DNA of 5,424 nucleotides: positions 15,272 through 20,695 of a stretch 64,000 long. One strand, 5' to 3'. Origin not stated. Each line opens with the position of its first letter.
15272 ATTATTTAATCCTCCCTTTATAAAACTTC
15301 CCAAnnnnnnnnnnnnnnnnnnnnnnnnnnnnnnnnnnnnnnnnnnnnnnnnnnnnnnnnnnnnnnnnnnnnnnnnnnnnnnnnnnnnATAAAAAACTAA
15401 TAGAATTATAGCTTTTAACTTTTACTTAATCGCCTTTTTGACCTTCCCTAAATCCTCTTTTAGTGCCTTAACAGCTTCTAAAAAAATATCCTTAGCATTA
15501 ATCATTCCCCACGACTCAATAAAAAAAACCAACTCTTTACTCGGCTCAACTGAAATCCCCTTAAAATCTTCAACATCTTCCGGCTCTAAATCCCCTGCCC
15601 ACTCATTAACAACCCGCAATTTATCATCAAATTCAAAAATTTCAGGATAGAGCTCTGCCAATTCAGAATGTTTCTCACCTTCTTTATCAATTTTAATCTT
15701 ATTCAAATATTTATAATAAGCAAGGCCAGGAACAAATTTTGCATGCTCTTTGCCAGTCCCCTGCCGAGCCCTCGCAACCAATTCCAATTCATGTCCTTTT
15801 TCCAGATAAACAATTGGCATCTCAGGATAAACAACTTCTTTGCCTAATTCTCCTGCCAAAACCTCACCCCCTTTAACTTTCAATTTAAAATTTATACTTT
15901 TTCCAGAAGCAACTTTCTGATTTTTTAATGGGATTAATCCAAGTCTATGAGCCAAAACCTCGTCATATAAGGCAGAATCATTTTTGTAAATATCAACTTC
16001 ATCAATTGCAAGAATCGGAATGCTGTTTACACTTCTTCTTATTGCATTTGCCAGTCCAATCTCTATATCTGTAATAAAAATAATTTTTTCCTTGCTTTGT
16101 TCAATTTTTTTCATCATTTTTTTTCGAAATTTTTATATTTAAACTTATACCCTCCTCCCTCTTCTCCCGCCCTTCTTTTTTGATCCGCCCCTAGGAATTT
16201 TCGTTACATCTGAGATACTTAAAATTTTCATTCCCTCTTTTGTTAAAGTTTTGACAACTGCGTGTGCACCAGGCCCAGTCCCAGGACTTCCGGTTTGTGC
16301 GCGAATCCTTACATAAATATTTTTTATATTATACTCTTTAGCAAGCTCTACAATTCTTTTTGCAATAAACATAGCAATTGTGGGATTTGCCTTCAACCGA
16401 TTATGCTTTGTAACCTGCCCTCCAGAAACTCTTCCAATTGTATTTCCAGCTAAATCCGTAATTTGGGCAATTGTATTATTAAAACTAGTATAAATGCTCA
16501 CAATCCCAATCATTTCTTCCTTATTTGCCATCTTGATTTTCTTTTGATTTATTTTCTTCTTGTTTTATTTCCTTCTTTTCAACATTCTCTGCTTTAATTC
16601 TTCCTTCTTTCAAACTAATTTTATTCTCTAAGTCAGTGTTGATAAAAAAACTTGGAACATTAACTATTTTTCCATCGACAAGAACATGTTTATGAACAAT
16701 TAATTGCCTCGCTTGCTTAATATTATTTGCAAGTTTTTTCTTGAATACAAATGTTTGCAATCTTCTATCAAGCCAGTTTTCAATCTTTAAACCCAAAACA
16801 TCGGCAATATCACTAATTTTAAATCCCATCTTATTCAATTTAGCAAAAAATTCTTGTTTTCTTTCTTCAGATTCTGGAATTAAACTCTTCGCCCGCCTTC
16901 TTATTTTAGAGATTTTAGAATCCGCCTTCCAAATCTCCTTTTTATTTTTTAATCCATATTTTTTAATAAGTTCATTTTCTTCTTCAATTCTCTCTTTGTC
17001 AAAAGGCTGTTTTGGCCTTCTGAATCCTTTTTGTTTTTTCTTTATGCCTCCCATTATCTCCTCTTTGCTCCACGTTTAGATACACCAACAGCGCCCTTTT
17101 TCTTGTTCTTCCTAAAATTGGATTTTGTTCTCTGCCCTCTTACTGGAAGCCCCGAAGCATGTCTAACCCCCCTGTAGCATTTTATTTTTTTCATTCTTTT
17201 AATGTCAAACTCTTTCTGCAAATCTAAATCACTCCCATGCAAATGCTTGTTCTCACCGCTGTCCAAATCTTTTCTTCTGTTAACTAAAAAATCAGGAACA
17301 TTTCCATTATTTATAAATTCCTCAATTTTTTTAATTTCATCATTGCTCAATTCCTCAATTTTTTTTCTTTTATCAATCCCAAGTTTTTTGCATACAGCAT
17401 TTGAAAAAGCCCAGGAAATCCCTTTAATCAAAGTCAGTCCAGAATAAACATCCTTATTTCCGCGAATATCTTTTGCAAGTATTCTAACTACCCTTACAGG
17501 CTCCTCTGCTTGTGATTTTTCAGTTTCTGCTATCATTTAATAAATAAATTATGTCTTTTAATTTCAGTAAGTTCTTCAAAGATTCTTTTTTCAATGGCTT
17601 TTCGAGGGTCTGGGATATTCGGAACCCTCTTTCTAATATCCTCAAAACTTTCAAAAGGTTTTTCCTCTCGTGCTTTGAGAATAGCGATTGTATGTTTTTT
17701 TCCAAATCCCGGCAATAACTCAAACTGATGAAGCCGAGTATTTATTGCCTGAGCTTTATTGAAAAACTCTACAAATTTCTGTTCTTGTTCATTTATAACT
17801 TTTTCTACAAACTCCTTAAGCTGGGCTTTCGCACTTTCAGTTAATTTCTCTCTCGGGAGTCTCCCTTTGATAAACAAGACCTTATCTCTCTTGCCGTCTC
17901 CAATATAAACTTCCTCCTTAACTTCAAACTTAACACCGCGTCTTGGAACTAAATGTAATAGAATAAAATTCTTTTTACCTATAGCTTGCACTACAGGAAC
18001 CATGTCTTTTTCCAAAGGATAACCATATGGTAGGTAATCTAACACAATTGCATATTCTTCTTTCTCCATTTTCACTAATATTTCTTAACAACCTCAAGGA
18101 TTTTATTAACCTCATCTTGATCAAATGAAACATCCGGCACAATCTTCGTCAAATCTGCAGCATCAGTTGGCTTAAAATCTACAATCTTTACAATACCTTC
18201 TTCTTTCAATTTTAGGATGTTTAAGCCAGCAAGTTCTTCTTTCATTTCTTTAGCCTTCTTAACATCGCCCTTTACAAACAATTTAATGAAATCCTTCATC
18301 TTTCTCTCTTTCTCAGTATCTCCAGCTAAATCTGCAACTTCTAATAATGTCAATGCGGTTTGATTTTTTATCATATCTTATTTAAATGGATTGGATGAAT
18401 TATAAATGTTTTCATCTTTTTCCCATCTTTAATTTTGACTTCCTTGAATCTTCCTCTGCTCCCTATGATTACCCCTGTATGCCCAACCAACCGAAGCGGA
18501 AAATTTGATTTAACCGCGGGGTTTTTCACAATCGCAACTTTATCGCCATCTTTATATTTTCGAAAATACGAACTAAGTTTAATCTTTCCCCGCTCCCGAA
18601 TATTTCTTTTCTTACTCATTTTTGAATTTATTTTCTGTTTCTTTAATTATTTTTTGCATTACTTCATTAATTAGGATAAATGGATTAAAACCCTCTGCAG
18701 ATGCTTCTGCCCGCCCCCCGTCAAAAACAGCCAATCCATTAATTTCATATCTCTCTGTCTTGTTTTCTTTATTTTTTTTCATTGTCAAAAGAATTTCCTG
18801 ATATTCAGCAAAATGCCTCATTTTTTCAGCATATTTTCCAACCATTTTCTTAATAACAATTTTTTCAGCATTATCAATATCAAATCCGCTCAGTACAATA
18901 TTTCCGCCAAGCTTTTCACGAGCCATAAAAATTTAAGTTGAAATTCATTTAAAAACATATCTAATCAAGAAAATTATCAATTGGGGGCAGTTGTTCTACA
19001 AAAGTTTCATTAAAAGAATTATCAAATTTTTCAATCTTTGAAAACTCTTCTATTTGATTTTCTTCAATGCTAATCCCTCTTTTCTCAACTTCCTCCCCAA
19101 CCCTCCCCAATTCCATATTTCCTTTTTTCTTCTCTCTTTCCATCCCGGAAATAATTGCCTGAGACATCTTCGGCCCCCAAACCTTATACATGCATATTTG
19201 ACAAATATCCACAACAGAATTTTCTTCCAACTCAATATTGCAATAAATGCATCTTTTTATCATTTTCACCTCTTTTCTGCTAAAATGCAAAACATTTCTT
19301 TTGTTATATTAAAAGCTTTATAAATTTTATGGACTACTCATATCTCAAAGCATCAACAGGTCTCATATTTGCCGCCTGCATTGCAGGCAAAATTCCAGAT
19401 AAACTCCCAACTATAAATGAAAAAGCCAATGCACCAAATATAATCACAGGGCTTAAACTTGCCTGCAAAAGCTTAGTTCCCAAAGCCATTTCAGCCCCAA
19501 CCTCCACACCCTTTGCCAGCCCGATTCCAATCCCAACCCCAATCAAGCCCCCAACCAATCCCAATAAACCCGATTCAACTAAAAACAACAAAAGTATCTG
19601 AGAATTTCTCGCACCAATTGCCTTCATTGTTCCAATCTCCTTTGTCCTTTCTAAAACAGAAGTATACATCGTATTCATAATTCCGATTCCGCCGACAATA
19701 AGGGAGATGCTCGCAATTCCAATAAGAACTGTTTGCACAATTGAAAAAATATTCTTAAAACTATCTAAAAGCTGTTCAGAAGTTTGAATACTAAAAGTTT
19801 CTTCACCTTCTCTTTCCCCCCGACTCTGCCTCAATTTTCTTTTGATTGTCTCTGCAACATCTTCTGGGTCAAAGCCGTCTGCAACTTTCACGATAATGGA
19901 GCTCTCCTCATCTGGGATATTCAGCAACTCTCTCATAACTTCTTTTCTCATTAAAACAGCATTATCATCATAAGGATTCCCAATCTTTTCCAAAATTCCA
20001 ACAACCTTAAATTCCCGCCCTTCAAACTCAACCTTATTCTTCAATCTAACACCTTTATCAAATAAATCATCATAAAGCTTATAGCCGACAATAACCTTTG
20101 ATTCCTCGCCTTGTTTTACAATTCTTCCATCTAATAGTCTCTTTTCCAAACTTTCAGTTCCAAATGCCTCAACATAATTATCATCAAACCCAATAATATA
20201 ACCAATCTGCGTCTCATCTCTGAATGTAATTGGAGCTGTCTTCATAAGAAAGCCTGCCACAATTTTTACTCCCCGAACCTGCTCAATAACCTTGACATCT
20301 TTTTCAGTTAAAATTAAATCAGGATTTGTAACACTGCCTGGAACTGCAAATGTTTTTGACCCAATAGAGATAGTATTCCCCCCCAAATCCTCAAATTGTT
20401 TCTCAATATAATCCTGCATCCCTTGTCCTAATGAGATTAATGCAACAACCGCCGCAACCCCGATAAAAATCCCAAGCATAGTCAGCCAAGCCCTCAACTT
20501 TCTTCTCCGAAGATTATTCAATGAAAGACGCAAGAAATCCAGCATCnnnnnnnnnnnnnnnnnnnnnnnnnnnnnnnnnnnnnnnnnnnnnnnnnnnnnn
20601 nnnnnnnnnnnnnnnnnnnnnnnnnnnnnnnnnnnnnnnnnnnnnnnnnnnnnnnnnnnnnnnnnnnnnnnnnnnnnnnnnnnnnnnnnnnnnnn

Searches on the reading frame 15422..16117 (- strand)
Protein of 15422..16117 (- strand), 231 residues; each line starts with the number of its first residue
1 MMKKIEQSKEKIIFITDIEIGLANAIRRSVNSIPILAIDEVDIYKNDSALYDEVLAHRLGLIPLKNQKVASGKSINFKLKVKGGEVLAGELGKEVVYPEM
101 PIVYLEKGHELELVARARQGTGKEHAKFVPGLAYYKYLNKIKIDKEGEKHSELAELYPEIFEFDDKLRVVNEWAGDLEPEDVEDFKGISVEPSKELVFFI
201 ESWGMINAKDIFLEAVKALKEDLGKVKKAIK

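Call 12: search_protein_families(library=pfam, proteins=[window:15422-16117:-], max_evalue=0.001)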
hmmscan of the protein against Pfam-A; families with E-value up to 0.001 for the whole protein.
window:15422-16117:- (231 aa): 2 families
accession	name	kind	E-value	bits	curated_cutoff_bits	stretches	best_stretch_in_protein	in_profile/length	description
PF01000.31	RNA_pol_A_bac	-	1.9e-10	41.4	33.9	1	55-127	6-101/119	RNA polymerase Rpb3/RpoA insert domain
PF01193.29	RNA_pol_L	-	2.7e-09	37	24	1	15-223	4-74/74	RNA polymerase Rpb3/Rpb11 dimerisation domain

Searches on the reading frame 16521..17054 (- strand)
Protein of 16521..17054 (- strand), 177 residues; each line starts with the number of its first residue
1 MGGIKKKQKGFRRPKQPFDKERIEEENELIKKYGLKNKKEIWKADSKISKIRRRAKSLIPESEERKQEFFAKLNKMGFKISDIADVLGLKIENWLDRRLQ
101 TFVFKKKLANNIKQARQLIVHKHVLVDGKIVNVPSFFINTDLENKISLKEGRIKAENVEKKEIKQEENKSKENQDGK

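Call 12: search_protein_families(library=pfam, proteins=[window:16521-17054:-], max_evalue=0.001)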
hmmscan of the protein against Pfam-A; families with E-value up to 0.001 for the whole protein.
window:16521-17054:- (177 aa): 1 family
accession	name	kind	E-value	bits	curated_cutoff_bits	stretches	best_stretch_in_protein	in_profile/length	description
PF01479.30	S4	-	6.1e-14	51.9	22.8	1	97-139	1-43/48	S4 domain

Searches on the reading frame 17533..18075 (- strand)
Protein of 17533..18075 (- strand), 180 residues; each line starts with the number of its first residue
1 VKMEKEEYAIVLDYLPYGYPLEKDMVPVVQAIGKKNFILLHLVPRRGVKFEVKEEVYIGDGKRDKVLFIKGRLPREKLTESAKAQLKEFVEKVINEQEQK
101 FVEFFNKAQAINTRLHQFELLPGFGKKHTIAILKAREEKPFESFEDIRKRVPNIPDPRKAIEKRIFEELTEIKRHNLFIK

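Call 12: search_protein_families(library=pfam, proteins=[window:17533-18075:-], max_evalue=0.001)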
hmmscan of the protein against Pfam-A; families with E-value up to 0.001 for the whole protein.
window:17533-18075:- (180 aa): 2 families
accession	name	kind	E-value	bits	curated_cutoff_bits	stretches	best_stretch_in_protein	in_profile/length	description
PF04919.18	DUF655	-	2.9e-59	200.5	22.2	1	6-179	2-180/181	Protein of unknown function (DUF655)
PF14579.12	HHH_6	-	0.00018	22.1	25.6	1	121-161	30-71/90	Helix-hairpin-helix motif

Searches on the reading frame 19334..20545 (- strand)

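Call 12: search_protein_families(library=pfam, proteins=[window:19334-20545:-], max_evalue=0.001)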
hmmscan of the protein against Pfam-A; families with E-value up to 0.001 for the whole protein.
window:19334-20545:- (403 aa): 2 families
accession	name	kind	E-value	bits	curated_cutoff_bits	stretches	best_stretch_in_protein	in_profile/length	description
PF12704.14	MacB_PCD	-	5.5e-33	115.4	27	1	20-236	2-206/207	MacB-like periplasmic core domain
PF02687.27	FtsX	-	2e-20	73.4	25.5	1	277-395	3-119/120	FtsX-like permease C-terminal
